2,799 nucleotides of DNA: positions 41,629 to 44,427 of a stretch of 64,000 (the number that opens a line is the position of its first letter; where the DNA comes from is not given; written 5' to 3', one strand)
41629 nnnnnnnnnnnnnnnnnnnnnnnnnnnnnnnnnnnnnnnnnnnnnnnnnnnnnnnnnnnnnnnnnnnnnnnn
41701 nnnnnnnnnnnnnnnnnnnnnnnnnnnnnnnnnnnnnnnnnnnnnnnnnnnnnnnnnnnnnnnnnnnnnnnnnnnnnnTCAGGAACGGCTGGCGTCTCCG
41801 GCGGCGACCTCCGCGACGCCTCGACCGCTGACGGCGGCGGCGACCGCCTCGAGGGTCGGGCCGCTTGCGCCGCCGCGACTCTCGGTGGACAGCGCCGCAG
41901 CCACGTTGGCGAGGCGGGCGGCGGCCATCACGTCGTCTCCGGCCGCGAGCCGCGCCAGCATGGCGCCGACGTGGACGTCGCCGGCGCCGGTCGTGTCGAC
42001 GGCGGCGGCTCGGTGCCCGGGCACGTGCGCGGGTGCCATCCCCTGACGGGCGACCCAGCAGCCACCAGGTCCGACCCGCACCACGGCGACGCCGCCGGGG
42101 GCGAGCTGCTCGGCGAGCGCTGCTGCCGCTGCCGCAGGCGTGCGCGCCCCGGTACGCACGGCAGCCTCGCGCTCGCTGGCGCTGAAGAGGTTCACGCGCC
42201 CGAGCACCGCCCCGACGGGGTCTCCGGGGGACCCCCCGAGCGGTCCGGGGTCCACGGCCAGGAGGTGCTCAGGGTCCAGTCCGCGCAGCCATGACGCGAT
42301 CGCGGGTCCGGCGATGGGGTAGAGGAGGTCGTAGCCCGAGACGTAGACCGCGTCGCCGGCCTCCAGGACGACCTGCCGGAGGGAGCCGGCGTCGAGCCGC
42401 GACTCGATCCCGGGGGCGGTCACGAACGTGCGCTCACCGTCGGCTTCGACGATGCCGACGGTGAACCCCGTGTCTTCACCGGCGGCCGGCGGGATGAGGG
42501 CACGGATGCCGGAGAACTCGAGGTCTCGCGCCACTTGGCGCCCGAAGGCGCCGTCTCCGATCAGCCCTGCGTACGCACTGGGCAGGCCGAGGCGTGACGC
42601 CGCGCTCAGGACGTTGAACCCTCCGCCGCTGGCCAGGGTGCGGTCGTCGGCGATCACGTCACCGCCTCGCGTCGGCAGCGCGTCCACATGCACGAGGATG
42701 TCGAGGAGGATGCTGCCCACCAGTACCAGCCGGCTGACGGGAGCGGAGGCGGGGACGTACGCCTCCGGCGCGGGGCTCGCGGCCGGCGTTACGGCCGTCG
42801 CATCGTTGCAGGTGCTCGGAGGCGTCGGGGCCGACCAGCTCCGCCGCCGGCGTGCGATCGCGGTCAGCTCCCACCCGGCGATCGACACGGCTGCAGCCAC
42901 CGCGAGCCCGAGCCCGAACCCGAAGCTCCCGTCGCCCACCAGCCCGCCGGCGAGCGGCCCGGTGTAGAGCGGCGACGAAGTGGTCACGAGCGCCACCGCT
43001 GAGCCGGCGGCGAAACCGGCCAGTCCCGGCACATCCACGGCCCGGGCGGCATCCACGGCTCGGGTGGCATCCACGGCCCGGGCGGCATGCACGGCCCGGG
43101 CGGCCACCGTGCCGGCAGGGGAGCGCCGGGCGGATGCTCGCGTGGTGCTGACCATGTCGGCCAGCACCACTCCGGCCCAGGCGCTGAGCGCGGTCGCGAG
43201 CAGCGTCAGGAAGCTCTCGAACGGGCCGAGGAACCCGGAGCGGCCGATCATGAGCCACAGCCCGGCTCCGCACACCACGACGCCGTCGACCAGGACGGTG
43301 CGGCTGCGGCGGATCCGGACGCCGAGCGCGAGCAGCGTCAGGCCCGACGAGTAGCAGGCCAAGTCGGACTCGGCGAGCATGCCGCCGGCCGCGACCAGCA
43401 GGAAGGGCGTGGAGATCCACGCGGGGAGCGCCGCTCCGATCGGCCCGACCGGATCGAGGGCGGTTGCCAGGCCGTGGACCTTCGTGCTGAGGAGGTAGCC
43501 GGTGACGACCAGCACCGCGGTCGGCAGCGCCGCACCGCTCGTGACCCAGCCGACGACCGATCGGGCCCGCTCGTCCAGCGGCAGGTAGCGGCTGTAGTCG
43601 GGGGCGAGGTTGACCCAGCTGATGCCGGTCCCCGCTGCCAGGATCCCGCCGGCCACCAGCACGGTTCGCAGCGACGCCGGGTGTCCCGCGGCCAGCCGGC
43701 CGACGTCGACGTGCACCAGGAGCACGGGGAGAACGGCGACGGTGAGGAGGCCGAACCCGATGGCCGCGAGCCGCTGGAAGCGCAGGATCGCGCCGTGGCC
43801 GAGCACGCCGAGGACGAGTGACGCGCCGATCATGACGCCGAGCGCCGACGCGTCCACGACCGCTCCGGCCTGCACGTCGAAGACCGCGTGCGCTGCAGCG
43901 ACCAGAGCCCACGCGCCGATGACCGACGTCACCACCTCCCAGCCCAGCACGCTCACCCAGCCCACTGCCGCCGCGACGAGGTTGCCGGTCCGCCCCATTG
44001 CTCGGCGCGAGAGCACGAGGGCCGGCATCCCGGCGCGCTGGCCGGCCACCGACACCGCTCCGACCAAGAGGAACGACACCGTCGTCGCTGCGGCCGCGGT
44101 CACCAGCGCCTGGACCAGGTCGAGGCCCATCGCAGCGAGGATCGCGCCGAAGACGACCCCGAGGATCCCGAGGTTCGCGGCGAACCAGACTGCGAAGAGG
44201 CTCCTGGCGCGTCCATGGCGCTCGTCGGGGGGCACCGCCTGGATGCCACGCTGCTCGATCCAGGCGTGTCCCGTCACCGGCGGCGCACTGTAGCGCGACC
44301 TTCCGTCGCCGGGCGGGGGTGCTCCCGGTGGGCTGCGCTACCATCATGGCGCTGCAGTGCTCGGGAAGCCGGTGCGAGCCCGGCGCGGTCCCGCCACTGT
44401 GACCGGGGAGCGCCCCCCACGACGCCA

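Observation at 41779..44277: NCS1 permease covalently fused to a PfkB kinase, inserted in the middle of the B12 locus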

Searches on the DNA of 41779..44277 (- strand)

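Call 15: search_rna_families(sources=[L001, L003, L006, L007, L008, L009, L010, L011], threshold=gathering)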
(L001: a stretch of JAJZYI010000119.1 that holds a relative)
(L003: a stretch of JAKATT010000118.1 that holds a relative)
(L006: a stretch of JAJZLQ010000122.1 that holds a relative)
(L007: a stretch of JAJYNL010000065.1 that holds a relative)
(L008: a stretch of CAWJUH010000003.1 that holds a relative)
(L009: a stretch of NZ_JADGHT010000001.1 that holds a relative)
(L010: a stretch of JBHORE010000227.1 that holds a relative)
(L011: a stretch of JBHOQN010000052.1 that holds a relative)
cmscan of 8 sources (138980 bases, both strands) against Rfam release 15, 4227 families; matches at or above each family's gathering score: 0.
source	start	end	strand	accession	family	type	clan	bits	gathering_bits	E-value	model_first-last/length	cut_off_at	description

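Call 16: search_rna_families(sources=[L002, L004, L005, L012, L013, L015, L016, L017, L018], threshold=gathering)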
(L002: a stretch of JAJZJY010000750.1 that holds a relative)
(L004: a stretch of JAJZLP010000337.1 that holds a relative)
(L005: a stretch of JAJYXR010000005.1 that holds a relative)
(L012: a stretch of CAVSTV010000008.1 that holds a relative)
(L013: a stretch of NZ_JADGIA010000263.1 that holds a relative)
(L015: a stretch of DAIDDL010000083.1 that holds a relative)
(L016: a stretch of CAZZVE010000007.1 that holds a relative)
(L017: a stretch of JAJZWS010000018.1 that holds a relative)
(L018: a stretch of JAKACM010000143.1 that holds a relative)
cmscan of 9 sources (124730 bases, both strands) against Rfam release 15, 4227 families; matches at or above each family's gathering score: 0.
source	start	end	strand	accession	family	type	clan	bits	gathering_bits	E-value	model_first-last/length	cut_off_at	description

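Call 45: search_rna_families(sources=[L081, L082, L084, L087, L088, L089, L090], threshold=gathering)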
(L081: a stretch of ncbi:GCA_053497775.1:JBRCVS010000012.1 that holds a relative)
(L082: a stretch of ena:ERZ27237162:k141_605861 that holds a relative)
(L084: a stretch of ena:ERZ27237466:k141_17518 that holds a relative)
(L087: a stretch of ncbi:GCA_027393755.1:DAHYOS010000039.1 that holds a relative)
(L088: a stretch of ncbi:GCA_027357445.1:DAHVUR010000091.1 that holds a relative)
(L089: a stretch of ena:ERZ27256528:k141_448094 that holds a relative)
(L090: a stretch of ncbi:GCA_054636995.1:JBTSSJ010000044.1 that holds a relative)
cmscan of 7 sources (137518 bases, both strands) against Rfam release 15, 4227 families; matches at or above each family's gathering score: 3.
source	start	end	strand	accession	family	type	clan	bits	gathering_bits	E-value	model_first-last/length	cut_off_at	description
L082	13347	13532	+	RF00174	Cobalamin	Cis-reg; riboswitch;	CL00101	85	31.5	3.4e-19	1-189/189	no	Cobalamin riboswitch aptamer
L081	13330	13454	+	RF00174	Cobalamin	Cis-reg; riboswitch;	CL00101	84.1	31.5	6.4e-19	45-169/189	no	Cobalamin riboswitch aptamer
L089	9567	9720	+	RF01482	AdoCbl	Cis-reg; riboswitch;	CL00101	51.7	50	2.9e-06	1-149/149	no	AdoCbl (Cobalamin/B12) riboswitch aptamer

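Call 48: search_rna_families(sources=[L089, L001, L003, L088, L004], threshold=evalue, max_evalue=0.1, show_alignments=2)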
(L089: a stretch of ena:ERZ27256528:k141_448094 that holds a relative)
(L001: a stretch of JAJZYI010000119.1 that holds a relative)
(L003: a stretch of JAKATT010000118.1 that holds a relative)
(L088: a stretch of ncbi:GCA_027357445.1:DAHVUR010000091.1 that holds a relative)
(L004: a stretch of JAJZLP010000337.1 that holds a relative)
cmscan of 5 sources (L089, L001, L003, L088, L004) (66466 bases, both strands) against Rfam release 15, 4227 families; matches with E-value up to 0.1: 1.
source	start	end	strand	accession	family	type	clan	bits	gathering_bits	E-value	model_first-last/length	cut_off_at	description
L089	9567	9720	+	RF01482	AdoCbl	Cis-reg; riboswitch;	CL00101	51.7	50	1.4e-06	1-149/149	no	AdoCbl (Cobalamin/B12) riboswitch aptamer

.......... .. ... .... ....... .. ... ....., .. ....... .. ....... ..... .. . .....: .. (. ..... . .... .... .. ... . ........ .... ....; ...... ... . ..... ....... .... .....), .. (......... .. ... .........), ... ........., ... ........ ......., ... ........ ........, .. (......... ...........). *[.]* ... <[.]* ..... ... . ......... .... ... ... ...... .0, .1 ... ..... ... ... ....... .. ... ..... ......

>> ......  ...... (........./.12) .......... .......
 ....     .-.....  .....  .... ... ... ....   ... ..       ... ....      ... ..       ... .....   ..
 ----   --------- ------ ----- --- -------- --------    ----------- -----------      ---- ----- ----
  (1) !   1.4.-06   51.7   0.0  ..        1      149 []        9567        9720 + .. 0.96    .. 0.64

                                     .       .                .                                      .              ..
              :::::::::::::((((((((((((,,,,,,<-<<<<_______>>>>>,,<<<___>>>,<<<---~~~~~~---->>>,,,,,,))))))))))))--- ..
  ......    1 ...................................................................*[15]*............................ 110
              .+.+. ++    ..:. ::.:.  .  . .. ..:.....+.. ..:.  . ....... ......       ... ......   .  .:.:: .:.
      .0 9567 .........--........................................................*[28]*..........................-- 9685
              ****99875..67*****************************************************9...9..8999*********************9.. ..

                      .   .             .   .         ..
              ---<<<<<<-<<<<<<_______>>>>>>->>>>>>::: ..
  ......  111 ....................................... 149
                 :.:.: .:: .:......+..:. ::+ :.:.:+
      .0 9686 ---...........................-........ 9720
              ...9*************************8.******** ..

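Call 50: search_rna_families(sources=[L024, L081, L094, L092], threshold=evalue, max_evalue=0.1, show_alignments=0)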
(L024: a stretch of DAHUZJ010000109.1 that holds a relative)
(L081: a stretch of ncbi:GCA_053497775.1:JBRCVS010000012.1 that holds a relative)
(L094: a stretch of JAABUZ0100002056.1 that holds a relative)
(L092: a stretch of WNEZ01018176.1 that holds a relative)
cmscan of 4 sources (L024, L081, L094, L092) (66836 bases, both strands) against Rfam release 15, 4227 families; matches with E-value up to 0.1: 5.
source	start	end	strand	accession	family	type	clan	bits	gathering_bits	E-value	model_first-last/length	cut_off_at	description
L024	5576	5733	+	RF00174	Cobalamin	Cis-reg; riboswitch;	CL00101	105.1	31.5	3.1e-25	14-177/189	no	Cobalamin riboswitch aptamer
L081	13330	13454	+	RF00174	Cobalamin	Cis-reg; riboswitch;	CL00101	84.1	31.5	3.1e-19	45-169/189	no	Cobalamin riboswitch aptamer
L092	3081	3154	-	RF00661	mir-31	Gene; miRNA;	CL00133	33.9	51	0.0012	1-83/83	no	mir-31 microRNA precursor family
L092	3091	3145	-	RF04261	MIR1861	Gene; miRNA;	-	31.2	88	0.013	1-110/110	no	MIR1861 microRNA precursor family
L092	3091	3145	+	RF04261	MIR1861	Gene; miRNA;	-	31.2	88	0.013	1-110/110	no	MIR1861 microRNA precursor family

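Call 57: search_rna_families(sources=[L027, L005, L084, L090], threshold=evalue, max_evalue=0.5, show_alignments=1)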
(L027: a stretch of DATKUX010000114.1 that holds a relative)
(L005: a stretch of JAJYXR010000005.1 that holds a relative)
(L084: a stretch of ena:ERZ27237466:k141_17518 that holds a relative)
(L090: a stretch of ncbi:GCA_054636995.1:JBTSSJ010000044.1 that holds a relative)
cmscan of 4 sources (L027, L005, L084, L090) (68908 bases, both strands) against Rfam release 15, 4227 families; matches with E-value up to 0.5: 2.
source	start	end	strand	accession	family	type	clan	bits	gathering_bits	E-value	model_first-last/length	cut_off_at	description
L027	1220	1428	+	RF00174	Cobalamin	Cis-reg; riboswitch;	CL00101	93.5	31.5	6.4e-22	1-189/189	no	Cobalamin riboswitch aptamer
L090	3606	3691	-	RF02927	Actino-ugpB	Gene; sRNA;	-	30.9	42.5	0.1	1-61/61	no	Actino-ugpB RNA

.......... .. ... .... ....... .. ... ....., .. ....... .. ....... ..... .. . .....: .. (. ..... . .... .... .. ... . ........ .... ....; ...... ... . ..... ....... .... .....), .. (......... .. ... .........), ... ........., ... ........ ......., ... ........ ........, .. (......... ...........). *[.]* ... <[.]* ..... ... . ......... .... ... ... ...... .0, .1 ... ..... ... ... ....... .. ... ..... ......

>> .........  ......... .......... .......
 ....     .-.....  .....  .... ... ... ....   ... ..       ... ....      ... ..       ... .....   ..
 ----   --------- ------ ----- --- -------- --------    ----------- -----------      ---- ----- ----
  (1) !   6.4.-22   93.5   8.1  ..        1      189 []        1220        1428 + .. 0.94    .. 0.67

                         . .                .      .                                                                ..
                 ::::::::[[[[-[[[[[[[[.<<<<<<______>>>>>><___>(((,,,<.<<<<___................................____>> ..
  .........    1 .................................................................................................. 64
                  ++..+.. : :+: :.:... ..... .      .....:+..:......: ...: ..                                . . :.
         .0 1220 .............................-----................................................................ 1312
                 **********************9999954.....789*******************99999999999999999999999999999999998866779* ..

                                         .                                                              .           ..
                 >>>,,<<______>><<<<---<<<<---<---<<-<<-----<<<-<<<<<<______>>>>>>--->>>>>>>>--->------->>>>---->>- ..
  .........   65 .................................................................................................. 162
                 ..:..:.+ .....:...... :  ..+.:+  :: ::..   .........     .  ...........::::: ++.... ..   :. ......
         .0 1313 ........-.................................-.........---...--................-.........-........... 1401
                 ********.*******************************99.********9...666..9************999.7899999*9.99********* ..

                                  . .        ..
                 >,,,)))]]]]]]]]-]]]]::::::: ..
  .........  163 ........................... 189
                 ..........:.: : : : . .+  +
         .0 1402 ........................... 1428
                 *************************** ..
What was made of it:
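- (4) Same-strand cobalamin riboswitches lie directly upstream of clade members: L024 (105 bits, call 50), L027 (93.5 bits, standalone NCS1, call 57) and L089 (51.7 bits, calls 45, 48). Riboswitches lie directly upstream of two distant clade members, L024 and L027 (calls 50, 57). Riboswitch-controlled members exist with no cob genes nearby, in L024, L027 and L089 (calls 48, 50, 57).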

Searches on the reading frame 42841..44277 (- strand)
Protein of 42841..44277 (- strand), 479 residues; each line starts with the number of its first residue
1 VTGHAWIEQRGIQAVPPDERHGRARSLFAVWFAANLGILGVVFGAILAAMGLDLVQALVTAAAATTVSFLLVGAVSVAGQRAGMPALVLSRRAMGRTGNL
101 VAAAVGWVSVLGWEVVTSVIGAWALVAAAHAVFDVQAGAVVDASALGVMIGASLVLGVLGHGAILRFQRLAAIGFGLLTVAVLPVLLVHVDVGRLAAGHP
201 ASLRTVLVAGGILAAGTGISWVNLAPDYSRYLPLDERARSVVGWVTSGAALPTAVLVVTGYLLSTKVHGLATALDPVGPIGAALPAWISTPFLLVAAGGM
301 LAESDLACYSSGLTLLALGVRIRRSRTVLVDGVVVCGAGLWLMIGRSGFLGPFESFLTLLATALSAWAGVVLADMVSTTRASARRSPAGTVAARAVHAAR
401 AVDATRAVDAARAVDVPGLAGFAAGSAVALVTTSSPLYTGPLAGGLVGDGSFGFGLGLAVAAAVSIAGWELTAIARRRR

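Call 39: search_solved_structures(query=window:42841-44277:-, max_evalue=0.001)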
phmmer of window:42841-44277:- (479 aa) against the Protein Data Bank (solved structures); distinct sequences matched with E-value up to 0.001: 0.
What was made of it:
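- On NCS1 (Pfam PF02133 Transp_cyt_pur): No sequence hit to any solved structure (call 39).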
